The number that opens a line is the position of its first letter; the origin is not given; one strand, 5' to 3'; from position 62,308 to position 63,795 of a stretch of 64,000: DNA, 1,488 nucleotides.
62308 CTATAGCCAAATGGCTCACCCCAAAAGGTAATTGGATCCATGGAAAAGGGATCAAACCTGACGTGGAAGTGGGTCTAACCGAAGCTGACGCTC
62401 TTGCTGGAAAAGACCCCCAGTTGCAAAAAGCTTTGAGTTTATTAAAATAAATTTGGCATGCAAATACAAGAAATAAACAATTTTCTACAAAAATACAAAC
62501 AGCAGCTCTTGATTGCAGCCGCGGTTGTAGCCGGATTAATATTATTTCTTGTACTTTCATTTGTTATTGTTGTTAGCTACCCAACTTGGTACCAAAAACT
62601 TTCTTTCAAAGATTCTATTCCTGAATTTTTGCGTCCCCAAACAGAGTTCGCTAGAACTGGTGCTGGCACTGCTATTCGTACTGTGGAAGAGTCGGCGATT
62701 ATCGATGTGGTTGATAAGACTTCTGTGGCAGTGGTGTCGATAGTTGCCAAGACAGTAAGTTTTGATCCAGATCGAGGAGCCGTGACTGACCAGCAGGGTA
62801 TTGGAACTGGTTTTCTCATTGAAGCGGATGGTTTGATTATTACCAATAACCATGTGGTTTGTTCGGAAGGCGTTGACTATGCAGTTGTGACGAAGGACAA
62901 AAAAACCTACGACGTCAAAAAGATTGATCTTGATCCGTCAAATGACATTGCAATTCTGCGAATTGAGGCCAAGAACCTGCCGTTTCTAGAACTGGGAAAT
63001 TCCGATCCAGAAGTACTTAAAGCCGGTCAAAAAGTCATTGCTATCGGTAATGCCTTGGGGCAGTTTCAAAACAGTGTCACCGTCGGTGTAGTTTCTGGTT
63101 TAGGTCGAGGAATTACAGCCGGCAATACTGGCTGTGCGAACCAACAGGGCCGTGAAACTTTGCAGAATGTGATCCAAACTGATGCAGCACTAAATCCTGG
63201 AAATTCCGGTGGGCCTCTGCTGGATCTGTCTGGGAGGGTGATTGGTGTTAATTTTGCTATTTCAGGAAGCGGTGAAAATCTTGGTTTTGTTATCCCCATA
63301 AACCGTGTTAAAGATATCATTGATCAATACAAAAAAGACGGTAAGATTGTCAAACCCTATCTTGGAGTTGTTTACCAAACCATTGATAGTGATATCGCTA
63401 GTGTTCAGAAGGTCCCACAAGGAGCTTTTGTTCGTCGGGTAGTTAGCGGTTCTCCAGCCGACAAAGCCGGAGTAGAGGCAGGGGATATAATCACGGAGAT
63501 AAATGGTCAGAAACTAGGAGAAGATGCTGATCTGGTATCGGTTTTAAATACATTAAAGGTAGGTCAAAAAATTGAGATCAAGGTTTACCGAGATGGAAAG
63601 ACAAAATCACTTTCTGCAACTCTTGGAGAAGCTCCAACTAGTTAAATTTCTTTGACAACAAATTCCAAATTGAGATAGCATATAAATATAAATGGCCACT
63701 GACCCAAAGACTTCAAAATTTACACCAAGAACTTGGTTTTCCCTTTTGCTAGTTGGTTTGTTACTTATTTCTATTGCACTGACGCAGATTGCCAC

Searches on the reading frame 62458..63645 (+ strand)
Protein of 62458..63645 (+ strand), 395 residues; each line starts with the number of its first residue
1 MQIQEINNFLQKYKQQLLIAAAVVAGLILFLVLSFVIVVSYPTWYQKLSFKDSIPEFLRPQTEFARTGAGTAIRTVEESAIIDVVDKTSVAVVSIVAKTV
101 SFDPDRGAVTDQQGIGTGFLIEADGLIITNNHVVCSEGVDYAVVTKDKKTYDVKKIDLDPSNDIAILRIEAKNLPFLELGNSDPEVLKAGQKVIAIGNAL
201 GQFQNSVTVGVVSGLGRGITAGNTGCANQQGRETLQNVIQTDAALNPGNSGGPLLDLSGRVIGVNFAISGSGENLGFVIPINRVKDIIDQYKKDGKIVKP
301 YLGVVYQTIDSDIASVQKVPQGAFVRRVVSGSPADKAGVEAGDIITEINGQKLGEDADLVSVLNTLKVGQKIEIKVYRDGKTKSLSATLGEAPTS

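Call 54: find_encoding_contigs(protein=window:62458-63645:+, flank=10000, max_places=3)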
Protein window:62458-63645:+ (395 aa): 1 contig read that carries it; 1 place shown.
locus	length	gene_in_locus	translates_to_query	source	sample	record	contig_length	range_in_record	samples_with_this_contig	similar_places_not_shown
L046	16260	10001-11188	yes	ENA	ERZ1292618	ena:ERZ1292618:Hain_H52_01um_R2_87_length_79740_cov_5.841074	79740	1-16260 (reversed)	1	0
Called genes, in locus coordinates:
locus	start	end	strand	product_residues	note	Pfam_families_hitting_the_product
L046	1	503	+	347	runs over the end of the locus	PF13386:DsbD_2, PF13473:Cupredoxin_1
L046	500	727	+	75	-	PF00403:HMA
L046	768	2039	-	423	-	PF00270:DEAD, PF04851:ResIII, PF00271:Helicase_C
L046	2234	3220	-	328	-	-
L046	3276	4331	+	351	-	PF01926:MMR_HSR1, PF02421:FeoB_N (weak), PF06071:YchF-GTPase_C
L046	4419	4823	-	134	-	-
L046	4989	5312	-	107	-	-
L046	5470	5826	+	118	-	PF01250:Ribosomal_S6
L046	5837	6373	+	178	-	PF00436:SSB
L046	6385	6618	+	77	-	PF01084:Ribosomal_S18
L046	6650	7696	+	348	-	-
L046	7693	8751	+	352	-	-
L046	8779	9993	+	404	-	PF22694:CtpB_N-like (faint), PF00595:PDZ, PF13180:PDZ_2, PF17820:PDZ_6, PF03572:Peptidase_S41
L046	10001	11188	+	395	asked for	PF00089:Trypsin, PF13365:Trypsin_2, PF00595:PDZ, PF13180:PDZ_2, PF14685:PDZ_Tricorn (weak), PF17820:PDZ_6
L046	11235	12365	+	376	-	-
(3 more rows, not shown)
